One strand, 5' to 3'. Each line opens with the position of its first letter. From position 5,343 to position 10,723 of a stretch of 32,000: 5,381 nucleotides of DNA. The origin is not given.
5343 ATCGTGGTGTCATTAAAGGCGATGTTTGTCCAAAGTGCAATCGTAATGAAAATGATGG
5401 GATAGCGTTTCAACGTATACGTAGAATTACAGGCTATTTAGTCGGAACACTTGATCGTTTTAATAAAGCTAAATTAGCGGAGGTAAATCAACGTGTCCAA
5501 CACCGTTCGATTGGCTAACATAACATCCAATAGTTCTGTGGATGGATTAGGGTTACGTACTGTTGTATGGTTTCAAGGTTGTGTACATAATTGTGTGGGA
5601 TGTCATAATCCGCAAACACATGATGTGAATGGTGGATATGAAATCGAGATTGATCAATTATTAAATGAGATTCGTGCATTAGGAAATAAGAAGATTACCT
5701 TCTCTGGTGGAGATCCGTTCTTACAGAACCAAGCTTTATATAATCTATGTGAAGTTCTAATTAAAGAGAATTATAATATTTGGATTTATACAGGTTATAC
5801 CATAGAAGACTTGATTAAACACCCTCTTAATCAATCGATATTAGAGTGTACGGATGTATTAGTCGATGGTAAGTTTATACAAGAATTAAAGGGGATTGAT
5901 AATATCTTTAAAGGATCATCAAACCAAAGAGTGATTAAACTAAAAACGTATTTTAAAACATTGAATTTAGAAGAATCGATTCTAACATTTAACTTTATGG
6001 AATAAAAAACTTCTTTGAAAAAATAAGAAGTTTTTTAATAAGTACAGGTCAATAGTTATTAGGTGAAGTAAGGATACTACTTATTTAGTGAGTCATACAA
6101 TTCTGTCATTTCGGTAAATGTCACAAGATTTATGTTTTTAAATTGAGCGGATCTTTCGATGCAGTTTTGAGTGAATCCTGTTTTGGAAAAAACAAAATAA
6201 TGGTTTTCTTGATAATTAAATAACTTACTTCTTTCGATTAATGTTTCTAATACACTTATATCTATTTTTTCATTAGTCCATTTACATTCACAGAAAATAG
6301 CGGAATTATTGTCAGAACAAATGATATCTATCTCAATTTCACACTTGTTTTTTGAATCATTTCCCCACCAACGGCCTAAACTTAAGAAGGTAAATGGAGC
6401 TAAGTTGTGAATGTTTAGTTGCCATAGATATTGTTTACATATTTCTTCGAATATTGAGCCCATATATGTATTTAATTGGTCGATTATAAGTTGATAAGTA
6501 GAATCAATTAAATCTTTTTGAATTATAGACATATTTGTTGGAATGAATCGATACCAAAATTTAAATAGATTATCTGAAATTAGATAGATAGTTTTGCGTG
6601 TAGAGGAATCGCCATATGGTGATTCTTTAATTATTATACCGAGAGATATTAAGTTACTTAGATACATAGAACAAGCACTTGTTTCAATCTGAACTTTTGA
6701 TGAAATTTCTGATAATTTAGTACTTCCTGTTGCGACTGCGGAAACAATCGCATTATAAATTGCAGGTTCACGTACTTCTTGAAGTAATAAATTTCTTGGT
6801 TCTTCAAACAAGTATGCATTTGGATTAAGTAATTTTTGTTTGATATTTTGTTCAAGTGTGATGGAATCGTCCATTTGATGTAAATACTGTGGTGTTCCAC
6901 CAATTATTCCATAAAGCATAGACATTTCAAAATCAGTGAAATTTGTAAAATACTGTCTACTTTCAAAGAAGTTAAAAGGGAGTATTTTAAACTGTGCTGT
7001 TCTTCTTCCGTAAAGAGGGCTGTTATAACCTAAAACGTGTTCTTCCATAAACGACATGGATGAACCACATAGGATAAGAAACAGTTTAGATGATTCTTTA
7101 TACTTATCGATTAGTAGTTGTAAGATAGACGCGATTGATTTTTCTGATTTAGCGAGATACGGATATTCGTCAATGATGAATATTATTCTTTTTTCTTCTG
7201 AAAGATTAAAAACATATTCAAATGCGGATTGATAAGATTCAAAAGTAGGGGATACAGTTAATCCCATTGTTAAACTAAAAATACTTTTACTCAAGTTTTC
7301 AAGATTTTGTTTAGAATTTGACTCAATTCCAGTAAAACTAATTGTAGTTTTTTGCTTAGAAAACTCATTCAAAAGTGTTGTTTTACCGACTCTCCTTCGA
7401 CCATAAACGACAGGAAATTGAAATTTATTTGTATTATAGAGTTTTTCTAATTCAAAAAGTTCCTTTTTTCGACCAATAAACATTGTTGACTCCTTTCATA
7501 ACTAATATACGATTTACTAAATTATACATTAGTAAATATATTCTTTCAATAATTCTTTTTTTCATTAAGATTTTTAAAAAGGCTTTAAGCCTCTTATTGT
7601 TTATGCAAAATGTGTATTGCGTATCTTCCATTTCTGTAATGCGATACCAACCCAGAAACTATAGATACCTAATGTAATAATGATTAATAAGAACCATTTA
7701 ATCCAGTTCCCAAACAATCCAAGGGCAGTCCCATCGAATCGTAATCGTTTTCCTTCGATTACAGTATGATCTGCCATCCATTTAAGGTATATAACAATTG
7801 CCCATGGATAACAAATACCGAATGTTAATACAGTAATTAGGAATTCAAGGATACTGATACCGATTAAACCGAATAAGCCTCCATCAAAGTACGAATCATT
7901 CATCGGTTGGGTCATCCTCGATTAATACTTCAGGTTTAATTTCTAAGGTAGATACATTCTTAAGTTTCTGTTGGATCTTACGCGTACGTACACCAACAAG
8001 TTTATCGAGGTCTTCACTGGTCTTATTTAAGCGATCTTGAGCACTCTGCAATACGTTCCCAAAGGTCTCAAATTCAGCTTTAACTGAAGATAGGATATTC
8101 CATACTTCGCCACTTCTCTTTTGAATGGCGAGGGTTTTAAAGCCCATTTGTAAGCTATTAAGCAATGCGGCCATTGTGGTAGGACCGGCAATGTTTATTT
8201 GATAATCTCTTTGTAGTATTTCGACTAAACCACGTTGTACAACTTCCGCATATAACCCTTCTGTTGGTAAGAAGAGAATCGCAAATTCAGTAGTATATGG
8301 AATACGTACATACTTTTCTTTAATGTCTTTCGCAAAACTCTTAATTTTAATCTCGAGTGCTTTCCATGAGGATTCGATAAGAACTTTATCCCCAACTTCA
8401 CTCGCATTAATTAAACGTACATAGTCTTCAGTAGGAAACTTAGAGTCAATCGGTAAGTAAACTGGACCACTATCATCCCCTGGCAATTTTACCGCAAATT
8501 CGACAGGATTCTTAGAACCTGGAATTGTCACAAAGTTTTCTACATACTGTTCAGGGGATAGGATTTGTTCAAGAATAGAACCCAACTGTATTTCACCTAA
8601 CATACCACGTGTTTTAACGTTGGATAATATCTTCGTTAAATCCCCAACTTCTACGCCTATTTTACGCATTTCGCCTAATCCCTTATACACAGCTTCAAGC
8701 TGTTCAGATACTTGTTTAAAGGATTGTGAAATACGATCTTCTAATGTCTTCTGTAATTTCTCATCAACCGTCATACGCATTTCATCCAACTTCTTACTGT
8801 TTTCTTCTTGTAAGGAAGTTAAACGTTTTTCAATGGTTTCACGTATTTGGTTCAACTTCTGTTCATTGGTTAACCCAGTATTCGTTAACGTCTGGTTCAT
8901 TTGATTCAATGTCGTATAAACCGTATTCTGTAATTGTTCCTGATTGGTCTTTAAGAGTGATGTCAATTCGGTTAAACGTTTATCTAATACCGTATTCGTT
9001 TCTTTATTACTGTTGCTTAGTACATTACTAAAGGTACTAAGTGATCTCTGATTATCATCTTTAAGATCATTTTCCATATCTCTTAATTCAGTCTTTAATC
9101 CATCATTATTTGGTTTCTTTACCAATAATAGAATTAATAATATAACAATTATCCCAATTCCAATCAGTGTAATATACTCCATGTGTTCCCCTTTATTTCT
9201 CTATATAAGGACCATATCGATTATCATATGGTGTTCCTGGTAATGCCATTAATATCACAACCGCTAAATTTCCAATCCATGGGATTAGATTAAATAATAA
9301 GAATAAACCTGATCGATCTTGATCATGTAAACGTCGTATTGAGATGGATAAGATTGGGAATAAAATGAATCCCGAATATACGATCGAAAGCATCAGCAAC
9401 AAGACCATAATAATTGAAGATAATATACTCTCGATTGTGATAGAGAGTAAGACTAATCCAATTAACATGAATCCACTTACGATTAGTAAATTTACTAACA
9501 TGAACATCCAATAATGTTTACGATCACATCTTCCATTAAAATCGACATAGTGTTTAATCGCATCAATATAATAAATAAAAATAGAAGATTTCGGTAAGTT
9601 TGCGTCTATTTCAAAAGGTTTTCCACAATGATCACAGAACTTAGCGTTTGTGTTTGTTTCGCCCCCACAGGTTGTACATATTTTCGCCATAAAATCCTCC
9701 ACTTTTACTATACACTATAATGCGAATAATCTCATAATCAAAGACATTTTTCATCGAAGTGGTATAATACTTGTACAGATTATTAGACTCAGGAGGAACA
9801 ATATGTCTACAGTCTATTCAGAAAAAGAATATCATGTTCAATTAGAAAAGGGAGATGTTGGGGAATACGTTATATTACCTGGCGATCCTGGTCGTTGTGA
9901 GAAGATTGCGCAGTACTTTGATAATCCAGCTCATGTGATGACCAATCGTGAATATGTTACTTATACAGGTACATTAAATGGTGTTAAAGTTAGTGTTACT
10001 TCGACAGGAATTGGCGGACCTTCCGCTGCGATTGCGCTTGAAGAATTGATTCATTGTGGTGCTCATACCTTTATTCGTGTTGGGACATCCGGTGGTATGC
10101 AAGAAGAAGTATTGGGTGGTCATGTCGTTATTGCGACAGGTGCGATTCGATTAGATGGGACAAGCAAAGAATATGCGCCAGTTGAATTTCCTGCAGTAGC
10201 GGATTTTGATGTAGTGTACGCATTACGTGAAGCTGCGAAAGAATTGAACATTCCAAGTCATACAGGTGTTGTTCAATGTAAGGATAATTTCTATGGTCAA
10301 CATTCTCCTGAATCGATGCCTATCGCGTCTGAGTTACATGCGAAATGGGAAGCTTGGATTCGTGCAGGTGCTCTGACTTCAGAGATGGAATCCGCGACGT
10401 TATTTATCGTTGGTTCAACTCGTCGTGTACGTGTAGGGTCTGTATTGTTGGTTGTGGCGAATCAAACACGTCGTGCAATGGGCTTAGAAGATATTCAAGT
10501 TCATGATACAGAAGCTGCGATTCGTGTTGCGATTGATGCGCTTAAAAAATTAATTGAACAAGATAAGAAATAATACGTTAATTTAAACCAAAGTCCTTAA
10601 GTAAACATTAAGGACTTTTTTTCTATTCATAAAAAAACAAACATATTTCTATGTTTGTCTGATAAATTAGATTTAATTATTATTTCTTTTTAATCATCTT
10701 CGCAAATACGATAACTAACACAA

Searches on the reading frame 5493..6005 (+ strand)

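Call 56: search_protein_families(library=pfam, proteins=[window:5493-6005:+])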
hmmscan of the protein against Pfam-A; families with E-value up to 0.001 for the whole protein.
window:5493-6005:+ (170 aa): 2 families
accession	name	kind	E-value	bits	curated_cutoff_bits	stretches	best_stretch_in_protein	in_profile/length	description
PF13353.11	Fer4_12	-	2.7e-36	125.3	22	1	16-148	1-137/137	4Fe-4S single cluster domain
PF04055.27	Radical_SAM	-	1.6e-10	41.8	29.5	1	25-108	2-94/166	Radical SAM superfamily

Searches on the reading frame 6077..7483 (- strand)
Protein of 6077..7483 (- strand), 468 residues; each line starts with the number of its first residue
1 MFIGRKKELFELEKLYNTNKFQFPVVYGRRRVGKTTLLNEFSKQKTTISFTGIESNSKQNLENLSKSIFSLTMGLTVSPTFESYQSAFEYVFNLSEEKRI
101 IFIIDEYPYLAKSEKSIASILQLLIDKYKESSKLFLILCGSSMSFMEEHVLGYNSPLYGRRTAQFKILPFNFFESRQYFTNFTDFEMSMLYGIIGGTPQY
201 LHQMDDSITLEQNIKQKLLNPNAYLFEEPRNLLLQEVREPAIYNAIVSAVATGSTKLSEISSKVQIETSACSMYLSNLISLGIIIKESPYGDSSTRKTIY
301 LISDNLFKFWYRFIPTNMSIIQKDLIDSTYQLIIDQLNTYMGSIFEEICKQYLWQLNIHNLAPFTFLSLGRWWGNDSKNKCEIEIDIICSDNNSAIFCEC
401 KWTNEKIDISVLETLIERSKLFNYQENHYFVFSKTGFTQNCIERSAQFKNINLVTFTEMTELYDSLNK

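Call 9: search_protein_families(library=pfam, proteins=[window:6077-7483:-])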
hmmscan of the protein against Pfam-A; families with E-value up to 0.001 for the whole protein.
window:6077-7483:- (468 aa): 6 families
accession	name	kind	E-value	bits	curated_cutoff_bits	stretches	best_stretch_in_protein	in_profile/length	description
PF01637.24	ATPase_2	-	7.6e-26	91.7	33.2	1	2-203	1-224/225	ATPase domain predominantly from Archaea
PF03008.20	DUF234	-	1.7e-25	89.7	22.5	1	310-405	1-93/100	Archaea bacterial proteins of unknown function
PF13173.12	AAA_14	-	2.7e-09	37.5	27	1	25-174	6-127/129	AAA domain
PF13401.12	AAA_22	-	3e-06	28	27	1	23-141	7-123/130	AAA domain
PF01022.26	HTH_5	-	0.00051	20.3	22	0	246-286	7-47/47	Bacterial regulatory protein, arsR family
PF04471.18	Mrr_cat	-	0.00074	20.1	21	0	382-462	33-114/115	Restriction endonuclease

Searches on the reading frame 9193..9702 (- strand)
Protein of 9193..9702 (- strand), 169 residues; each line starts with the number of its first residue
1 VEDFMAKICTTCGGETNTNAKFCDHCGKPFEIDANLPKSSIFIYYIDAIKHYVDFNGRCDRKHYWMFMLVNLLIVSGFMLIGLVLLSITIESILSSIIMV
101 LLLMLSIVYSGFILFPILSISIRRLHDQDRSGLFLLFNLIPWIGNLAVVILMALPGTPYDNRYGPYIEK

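Call 9: search_protein_families(library=pfam, proteins=[window:9193-9702:-])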
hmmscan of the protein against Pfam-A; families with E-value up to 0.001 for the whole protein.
window:9193-9702:- (169 aa): 3 families
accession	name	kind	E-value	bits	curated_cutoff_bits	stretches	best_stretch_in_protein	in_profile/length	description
PF05656.20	DUF805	-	4.9e-28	98.3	25.7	1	52-165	1-111/111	Protein of unknown function (DUF805)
PF12773.13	DZR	-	0.00027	21.5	27.3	1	9-27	27-45/45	Double zinc ribbon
PF18912.6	DZR_2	-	0.00032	20.9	27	1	6-31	21-47/56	Double zinc ribbon domain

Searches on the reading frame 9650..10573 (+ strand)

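Call 3: search_protein_families(library=pfam, proteins=[window:9650-10573:+])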
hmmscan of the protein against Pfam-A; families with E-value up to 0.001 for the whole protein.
window:9650-10573:+ (307 aa): 1 family
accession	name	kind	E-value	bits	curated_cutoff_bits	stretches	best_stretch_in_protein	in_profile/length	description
PF01048.26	PNP_UDP_1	-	8.6e-42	143.6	25.1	1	73-293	2-224/233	Phosphorylase superfamily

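Call 4: search_protein_families(library=ncbifam, proteins=[window:9650-10573:+])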
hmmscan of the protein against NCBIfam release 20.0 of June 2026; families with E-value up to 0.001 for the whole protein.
window:9650-10573:+ (307 aa): 14 families
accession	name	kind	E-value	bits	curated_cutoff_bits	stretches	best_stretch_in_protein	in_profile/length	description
TIGR01718.1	Uridine-psphlse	equivalog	9.6e-107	355.9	280.3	1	60-302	1-245/245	uridine phosphorylase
NF008383.0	PRK11178.1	equivalog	4.3e-63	212.9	262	1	59-302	5-253/254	uridine phosphorylase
NF004489.0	PRK05819.1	subfamily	2.9e-38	131.4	230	1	61-271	4-206/236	DeoD-type purine-nucleoside phosphorylase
NF009914.0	PRK13374.1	subfamily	1.4e-29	103.4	338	1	62-271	5-206/235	DeoD-type purine-nucleoside phosphorylase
TIGR00107.1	deoD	equivalog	2.6e-27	95.8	232.25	1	62-256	1-187/232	purine-nucleoside phosphorylase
NF005500.0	PRK07115.1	equivalog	2.5e-20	72.8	264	1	110-305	61-251/261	AMP nucleosidase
TIGR01721.1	AMN-like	hypoth_equivalog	1.7e-17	63.4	307.2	1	111-272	59-211/269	AMP nucleosidase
NF004079.0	PRK05584.1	equivalog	1.2e-10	41.3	169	1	97-255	26-183/232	5'-methylthioadenosine/adenosylhomocysteine nucleosidase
TIGR01719.1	euk_UDPppase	equivalog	3.6e-09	36.3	249.95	1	66-238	27-215/287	uridine phosphorylase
TIGR01717.1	AMP-nucleosdse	equivalog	6.6e-06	25.2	364.7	1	116-305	267-460/478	AMP nucleosidase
TIGR01704.1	MTA_SAH-Nsdase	equivalog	8.7e-06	25.4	73.8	1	104-214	32-151/229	5'-methylthioadenosine/S-adenosylhomocysteine nucleosidase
NF005213.0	PRK06698.1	equivalog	1.5e-05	24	768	1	104-198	34-128/459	bifunctional 5'-methylthioadenosine/S-adenosylhomocysteine nucleosidase/phosphatase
NF011286.0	PRK14697.1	equivalog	2.4e-05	24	260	1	104-198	34-128/233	bifunctional 5'-methylthioadenosine/S-adenosylhomocysteine nucleosidase/phosphatase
NF006142.0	PRK08292.1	equivalog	0.0008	18.4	307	0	116-268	282-433/492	AMP nucleosidase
